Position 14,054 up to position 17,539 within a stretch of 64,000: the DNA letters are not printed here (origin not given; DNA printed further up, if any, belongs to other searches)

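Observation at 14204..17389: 1061-aa secreted cysteine-rich protein with tandem approximately 110-aa repeats and a C-terminal glycine-zipper anchor: a founder of a local paralog family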

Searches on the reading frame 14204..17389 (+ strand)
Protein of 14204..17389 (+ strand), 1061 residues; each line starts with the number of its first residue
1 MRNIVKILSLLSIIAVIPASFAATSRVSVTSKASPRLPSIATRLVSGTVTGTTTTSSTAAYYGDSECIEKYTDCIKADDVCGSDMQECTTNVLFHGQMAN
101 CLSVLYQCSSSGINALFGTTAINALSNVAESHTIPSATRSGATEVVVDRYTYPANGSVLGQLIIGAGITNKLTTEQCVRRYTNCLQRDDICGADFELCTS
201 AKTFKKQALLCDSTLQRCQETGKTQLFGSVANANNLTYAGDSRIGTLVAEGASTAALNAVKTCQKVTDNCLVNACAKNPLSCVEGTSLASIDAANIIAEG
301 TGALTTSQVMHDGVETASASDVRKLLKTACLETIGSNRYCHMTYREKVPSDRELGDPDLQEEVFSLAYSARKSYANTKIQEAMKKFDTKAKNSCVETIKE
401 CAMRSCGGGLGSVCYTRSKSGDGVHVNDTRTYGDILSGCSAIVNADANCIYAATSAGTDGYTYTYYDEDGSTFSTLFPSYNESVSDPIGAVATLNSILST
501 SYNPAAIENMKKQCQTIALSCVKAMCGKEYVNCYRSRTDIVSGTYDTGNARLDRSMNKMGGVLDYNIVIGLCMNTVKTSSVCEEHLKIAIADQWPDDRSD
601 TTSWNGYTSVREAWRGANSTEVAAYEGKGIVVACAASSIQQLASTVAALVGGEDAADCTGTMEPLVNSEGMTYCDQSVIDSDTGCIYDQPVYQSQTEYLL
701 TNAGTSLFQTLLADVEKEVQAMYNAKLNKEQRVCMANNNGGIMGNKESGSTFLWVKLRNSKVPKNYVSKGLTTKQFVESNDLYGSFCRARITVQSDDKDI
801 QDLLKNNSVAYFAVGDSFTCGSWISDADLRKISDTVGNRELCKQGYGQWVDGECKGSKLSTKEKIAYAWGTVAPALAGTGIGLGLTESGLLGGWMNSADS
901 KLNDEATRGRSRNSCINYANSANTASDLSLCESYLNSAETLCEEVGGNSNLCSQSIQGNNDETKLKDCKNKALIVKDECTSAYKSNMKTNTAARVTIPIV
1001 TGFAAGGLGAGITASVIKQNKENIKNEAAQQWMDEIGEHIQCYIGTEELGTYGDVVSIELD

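Call 4: search_protein_families(library=pfam, proteins=[window:14204-17389:+], max_evalue=1)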
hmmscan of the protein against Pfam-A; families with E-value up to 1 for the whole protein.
window:14204-17389:+ (1061 aa): 0 families

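Call 5: search_protein_families(library=ncbifam, proteins=[window:14204-17389:+], max_evalue=1)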
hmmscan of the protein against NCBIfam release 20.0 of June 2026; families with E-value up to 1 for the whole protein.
window:14204-17389:+ (1061 aa): 0 families

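Call 8: find_homologous_proteins(query=window:14204-17386:+, max_evalue=0.001)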
Query window:14204-17386:+ (1061 aa): 712 proteins with E <= 0.001 among 8000 candidates; the best 120 are listed.
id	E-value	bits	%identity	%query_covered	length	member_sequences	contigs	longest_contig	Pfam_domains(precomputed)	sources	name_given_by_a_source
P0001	0.0e+0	2377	100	100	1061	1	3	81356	-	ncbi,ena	-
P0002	0.0e+0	2058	88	100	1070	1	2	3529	-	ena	-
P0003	0.0e+0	2019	85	100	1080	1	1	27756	-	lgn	-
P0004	0.0e+0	2019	85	100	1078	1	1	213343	-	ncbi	-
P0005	0.0e+0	1883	82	98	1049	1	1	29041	-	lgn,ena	-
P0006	0.0e+0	1861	79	100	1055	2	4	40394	-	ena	-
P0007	0.0e+0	1859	79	100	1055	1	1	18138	-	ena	-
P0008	0.0e+0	1786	77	100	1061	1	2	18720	-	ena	-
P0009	0.0e+0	1776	77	100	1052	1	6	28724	-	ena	-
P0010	0.0e+0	1772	77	100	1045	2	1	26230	-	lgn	-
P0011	0.0e+0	1769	76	100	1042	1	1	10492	-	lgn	-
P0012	0.0e+0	1768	76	100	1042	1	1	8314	-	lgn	-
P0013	0.0e+0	1761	77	100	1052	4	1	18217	-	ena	-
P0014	0.0e+0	1748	75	100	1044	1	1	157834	-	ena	-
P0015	0.0e+0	1737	76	100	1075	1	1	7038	-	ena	-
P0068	0.0e+0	1262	57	100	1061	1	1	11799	-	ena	-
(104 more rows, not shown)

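Call 20: find_related_loci(query=A1, collection=genome_contigs, flank=6000)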
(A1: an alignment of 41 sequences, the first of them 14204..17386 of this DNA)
Query A1 (1061 aa) in genome_contigs; peptide patterns used: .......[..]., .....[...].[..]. (x = any residue, [..] = any of these).
37 stretches matched a pattern; 30 encode a relative of the query (tblastn E <= 1e-3); 30 distinct loci.
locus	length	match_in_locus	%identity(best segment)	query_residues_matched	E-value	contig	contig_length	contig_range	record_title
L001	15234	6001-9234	85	1-1061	0e+0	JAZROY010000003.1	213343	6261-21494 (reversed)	MAG: Candidatus Enterousia sp. isolate T1900045382_YK20190072.MAGScoT_cleanbin_000027 SGB_6902_k141_580842, whole genome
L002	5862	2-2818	84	5-1061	0e+0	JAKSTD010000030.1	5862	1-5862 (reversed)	MAG: Alphaproteobacteria bacterium isolate Horse_feces298 MAG298_30, whole genome shotgun sequence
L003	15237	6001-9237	68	1-1061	0e+0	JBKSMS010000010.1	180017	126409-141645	MAG: Alphaproteobacteria bacterium isolate 82_22-119 k141_1282061, whole genome shotgun sequence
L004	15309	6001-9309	58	1-1061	0e+0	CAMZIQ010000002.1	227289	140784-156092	MAG TPA_asm: uncultured proteobacterium isolate SRR10912534_bin.71_metaWRAP_v1.3_MAG genome assembly, contig: ERZ1421001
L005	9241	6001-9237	57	1-1061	0e+0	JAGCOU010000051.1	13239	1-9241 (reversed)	MAG: Alphaproteobacteria bacterium isolate RGIG9986 Yak_Reticulum-3__c1147418, whole genome shotgun sequence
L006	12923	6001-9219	55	1-1061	0e+0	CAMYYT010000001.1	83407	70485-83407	MAG TPA_asm: uncultured proteobacterium isolate SRR10912537_bin.24_metaWRAP_v1.3_MAG genome assembly, contig: ERZ1421001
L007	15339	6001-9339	52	1-1061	0e+0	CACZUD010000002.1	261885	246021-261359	MAG: uncultured proteobacterium isolate RUG12958 genome assembly, contig: RUG12958_asm_2, whole genome shotgun sequence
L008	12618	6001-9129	51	1-1061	0e+0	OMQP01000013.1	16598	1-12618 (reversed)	uncultured proteobacterium isolate RUG791 genome assembly, contig: scaffold_3660, whole genome shotgun sequence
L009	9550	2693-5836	50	1-1061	0e+0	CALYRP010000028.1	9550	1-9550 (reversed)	MAG: uncultured proteobacterium isolate SRR7188232_bin.62_metaWRAP_v1.3_MAG genome assembly, contig: ERZ9280833.4363, wh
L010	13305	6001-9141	50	1-1061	0e+0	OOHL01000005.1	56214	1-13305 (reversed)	uncultured proteobacterium isolate RUG653 genome assembly, contig: scaffold_375, whole genome shotgun sequence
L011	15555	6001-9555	55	1-1061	0e+0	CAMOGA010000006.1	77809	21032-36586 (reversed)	MAG: uncultured proteobacterium isolate SRR873606_bin.9_metaWRAP_v1.3_MAG genome assembly, contig: NODE_316_length_77809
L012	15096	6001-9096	50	1-1061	0e+0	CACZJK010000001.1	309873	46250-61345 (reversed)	MAG: uncultured proteobacterium isolate RUG12675 genome assembly, contig: RUG12675_asm_1, whole genome shotgun sequence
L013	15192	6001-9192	53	1-1061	0e+0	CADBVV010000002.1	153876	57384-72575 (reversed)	MAG: uncultured proteobacterium isolate RUG14344 genome assembly, contig: RUG14344_asm_2, whole genome shotgun sequence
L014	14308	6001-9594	59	1-1061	0e+0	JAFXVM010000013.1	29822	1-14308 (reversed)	MAG: Alphaproteobacteria bacterium isolate RGIG6783 Sheep_Rumen-3__c1152343, whole genome shotgun sequence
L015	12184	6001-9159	47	1-1061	0e+0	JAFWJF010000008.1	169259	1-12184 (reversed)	MAG: Alphaproteobacteria bacterium isolate RGIG5789 Sheep_Ileum-5__c221096, whole genome shotgun sequence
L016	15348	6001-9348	51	1-1061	0e+0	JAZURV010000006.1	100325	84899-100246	MAG: Candidatus Enterousia sp. isolate T1900044850_TS20190316.MAGScoT_cleanbin_000038 SGB_3006_k141_2352777, whole genom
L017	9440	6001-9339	49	1-1061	0e+0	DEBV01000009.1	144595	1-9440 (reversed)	MAG TPA_asm: Alphaproteobacteria bacterium UBA2947 UBA2947_contig_1016, whole genome shotgun sequence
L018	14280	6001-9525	52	1-1061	0e+0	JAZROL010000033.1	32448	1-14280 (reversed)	MAG: Candidatus Enterousia sp. isolate T1900045392_YK20190082.MAGScoT_cleanbin_000031 SGB_6938_k141_2530421, whole genom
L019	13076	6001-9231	41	1-1061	0e+0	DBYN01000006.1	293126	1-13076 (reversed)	MAG TPA_asm: Alphaproteobacteria bacterium UBA1185 UBA1185_contig_2827, whole genome shotgun sequence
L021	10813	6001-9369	37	1-1061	0e+0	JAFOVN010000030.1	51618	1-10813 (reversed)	MAG: Alphaproteobacteria bacterium isolate RGIG837 Dairy_cattle_Omasum.Co__c2289919, whole genome shotgun sequence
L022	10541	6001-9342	36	5-1061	0e+0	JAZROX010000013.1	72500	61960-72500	MAG: Candidatus Enterousia sp. isolate T1900045382_YK20190072.MAGScoT_cleanbin_000029 SGB_6903_k141_14509, whole genome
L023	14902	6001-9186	49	1-1061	0e+0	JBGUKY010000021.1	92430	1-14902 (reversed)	MAG: Candidatus Enterousia sp. isolate ruminal_MAG_27 ruminal_MAG_27_contig_0021, whole genome shotgun sequence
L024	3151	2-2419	46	248-1061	0e+0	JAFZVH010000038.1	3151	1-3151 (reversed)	MAG: Alphaproteobacteria bacterium isolate RGIG8130 Water_buffalos_Rumen-3__c1361841, whole genome shotgun sequence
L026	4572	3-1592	58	518-1061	0e+0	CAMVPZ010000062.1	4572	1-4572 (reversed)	MAG TPA_asm: uncultured proteobacterium isolate SRR8387715_bin.114_metaWRAP_v1.3_MAG genome assembly, contig: ERZ1420954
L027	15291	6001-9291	52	1-1061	0e+0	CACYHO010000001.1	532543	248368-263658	MAG: uncultured proteobacterium isolate RUG11949 genome assembly, contig: RUG11949_asm_1, whole genome shotgun sequence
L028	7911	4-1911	47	434-1061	1e-168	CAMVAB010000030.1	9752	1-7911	MAG TPA_asm: uncultured proteobacterium isolate SRR8387716_bin.61_metaWRAP_v1.3_MAG genome assembly, contig: ERZ14209542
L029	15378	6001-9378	42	1-1061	0e+0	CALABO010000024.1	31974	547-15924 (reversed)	MAG TPA_asm: uncultured proteobacterium isolate SRR6425765_bin.2_CONCOCT_v1.1_MAG genome assembly, contig: ERZ1767560.19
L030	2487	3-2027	54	503-1061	5e-122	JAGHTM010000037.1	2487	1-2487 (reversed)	MAG: Candidatus Enterousia merdequi isolate E3_MB2_90 c_000001910228, whole genome shotgun sequence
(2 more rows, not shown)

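Call 31: search_protein_representatives(alignment_id=A1)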
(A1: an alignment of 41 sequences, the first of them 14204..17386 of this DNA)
Query: 41 sequences, 1054 profile positions. Proteins with E-value up to 0.001 (for the whole library): 256; up to 1e-10: 224; up to 1e-30: 138. The best 150 are listed.
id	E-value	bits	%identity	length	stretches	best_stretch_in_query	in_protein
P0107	0.0e+00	1578.2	-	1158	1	1-1054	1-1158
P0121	0.0e+00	1412.1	-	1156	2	1-1004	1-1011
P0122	0.0e+00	1296.1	-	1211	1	1-1054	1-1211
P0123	0.0e+00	1289.0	-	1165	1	1-1053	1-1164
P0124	0.0e+00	1149.9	-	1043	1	6-1054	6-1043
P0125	0.0e+00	1079.4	-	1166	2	5-973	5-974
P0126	0.0e+00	1076.1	-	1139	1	4-1048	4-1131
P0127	0.0e+00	1074.0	-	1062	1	7-1054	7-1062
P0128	0.0e+00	1066.5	-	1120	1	4-1054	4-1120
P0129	0.0e+00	1054.8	-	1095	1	32-1054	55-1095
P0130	0.0e+00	1030.7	-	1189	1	5-1052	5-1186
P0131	0.0e+00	1026.0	-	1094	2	6-784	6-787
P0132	0.0e+00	1018.7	-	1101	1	4-1054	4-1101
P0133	0.0e+00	1017.6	-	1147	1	6-1054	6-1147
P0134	2.5e-298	1009.0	-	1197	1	7-1053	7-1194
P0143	5.4e-277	938.4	-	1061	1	4-1051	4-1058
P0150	4.9e-263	892.1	-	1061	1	4-1051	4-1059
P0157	1.2e-254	864.4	-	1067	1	5-1050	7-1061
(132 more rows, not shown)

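Call 32: predict_structure(alignment_id=A1)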
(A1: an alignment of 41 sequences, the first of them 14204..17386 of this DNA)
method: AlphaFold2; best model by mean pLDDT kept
length: 1061 residues; sequences in the alignment: 41
mean_pLDDT: 65.7   pTM: 0.37
mean pLDDT of the five models: 65.7, 64.6, 60.5, 59.9, 59.7
residues with pLDDT >= 90: 21; 70-90: 567; 50-70: 231; < 50: 242
segments of 3 or more residues with pLDDT < 50: 1-58, 130-146, 284-317, 461-468, 529-564, 596-620, 872-904, 984-1011
pLDDT, mean of each block of 10 residues (from residue 1): 31 29 25 27 25 38 84 85 79 78 84 85 68 40 48 81 78 82 81 76 77 80 83 79 82 68 77 65 47 35 30 41 68 78 75 77 80 67 70 84 70 74 77 80 77 64 46 80 74 83 75 78 57 40 31 36 51 71 70 47 38 44 59 73 63 61 66 69 72 66 64 60 64 69 60 78 79 81 75 85 82 83 84 83 77 70 58 39 25 29 52 87 90 90 80 82 88 89 43 28 33 64 79 81 84 75 38
secondary structure, 60 per line:
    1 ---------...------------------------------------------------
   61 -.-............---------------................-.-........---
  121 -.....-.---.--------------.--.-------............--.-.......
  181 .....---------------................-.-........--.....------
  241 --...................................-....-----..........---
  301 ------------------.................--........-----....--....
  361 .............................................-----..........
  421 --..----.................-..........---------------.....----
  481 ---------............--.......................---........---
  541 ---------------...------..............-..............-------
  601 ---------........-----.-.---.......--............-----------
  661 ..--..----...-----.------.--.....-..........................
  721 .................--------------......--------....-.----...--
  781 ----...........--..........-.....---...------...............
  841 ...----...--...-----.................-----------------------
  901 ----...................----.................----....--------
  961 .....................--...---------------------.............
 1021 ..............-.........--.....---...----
elements in order (helices of 4 or more, strands of 3 or more residues): H64-75 H91-106 H110-117 H122-126 H158-169 H174-185 H201-216 H220-227 H230-234 H243-277 H279-282 H288-297 H319-335 H338-345 H351-354 H357-405 H411-418 H429-445 H447-456 H472-476 H490-501 H504-526 H530-537 H565-578 H580-593 H610-617 E629-635 H638-649 E671-673 E689-693 H695-737 E752-757 H766-769 E776-778 E785-795 H798-807 E809-813 E817-819 H826-843 E848-850 E853-855 H861-877 H905-923 H928-944 H949-952 H961-981 H1008-1034 H1036-1039 E1040-1044 E1047-1051 E1055-1057
